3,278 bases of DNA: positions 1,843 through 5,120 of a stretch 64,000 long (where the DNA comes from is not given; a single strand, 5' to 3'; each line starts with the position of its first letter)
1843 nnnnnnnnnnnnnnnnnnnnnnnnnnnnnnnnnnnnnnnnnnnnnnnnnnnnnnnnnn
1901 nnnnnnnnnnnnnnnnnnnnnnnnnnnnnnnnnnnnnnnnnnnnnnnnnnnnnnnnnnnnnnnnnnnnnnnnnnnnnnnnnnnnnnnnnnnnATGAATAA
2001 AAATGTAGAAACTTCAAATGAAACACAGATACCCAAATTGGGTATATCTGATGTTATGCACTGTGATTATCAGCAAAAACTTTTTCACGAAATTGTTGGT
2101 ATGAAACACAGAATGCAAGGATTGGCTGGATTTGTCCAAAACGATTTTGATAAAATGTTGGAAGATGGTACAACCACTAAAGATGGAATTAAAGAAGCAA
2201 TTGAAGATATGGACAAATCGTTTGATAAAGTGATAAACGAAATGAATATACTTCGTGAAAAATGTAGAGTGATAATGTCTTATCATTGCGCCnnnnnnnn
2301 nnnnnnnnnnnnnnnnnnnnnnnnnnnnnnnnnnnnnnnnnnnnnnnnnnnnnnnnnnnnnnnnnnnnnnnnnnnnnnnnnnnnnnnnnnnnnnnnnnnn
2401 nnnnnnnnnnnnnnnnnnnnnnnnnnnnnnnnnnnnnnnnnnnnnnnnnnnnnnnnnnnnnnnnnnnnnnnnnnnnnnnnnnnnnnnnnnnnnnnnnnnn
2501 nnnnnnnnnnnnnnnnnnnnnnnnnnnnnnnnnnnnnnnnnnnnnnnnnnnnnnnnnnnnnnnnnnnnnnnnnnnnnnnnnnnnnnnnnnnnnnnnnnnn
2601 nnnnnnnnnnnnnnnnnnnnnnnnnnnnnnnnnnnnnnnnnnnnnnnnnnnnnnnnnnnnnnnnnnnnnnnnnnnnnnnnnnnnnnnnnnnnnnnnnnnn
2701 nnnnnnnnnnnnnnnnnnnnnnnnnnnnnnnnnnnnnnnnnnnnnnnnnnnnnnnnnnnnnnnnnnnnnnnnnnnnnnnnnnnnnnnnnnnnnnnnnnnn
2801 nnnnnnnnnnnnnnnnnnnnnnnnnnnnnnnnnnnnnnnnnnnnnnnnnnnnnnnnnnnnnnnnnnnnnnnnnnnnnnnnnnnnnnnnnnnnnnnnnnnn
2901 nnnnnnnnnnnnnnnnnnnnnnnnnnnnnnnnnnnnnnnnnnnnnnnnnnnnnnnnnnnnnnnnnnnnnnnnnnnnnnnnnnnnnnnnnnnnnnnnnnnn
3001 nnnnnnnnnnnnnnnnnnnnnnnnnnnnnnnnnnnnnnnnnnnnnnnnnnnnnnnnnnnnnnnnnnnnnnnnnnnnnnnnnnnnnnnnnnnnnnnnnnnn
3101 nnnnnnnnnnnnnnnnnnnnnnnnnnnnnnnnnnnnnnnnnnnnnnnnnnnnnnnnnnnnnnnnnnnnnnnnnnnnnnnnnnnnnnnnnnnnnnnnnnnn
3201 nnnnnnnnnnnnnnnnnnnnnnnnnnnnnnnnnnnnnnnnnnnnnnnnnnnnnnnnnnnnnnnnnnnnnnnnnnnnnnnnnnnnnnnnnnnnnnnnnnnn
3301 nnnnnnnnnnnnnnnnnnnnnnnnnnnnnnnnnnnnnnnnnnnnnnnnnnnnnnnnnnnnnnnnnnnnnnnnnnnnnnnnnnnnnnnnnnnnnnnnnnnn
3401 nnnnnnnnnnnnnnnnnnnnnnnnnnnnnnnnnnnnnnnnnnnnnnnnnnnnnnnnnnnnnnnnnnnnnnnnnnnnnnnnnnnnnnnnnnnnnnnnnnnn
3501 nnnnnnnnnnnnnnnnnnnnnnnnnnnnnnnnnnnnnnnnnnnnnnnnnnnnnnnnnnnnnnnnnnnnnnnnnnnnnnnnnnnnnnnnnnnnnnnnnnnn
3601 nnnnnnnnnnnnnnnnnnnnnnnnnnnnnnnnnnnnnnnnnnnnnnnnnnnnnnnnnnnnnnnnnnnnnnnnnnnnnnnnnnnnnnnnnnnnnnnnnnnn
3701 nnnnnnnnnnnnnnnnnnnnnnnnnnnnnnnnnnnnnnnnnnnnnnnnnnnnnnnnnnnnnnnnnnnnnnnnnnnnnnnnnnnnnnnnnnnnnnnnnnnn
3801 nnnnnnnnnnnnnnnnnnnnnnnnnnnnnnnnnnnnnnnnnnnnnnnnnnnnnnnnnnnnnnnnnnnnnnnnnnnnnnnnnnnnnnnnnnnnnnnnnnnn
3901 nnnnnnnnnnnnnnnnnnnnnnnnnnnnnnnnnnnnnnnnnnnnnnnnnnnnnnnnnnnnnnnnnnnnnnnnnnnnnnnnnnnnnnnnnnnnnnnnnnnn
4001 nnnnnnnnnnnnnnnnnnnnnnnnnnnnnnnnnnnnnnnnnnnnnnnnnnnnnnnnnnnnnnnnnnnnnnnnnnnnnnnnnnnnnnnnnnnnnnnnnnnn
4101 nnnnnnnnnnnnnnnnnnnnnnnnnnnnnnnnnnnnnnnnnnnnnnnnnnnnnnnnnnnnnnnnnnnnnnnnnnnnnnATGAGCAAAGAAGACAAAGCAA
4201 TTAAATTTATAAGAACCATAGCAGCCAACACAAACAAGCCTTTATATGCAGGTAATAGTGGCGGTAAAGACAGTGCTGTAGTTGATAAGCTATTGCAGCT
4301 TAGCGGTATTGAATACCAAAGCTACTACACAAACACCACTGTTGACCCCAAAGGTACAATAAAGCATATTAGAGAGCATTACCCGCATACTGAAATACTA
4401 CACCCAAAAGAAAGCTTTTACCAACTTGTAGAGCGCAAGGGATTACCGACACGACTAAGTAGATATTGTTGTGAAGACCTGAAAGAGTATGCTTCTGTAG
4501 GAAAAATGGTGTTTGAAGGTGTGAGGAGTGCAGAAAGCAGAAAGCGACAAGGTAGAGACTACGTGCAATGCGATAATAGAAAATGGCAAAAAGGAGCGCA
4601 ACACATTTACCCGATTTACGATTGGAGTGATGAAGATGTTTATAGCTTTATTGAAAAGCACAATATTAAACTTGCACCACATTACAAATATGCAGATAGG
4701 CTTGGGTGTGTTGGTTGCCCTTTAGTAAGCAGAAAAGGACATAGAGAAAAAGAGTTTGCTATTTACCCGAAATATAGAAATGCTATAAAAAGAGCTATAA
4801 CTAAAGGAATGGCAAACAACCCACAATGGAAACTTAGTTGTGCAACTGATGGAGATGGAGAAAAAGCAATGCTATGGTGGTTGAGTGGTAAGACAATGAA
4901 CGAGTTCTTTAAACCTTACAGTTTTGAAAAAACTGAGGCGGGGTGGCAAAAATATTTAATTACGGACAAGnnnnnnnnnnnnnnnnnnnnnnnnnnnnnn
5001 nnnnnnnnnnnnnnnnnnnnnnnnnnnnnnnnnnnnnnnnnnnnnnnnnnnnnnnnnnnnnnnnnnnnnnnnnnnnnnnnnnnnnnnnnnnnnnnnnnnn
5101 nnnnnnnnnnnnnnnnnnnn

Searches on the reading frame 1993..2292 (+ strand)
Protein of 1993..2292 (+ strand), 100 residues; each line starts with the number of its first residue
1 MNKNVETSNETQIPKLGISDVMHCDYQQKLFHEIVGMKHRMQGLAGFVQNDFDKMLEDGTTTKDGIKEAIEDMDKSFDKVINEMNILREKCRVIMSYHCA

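Call 89: search_protein_families(library=pfam, proteins=[window:1993-2292:+], max_evalue=0.01)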
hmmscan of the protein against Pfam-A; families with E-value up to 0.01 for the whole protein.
window:1993-2292:+ (100 aa): 1 family
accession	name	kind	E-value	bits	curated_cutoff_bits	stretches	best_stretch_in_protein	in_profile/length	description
PF09687.15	PRESAN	-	0.0048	17.8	23.7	1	26-85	62-122/125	Plasmodium RESA N-terminal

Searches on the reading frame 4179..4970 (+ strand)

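Call 72: search_protein_families(library=pfam, proteins=[window:4179-4970:+], max_evalue=0.001)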
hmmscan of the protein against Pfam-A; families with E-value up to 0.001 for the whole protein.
window:4179-4970:+ (264 aa): 1 family
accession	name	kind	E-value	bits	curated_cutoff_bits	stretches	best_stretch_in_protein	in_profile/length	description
PF01507.26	PAPS_reduct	-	4.6e-14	53.2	22.5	1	27-181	7-173/175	Phosphoadenosine phosphosulfate reductase domain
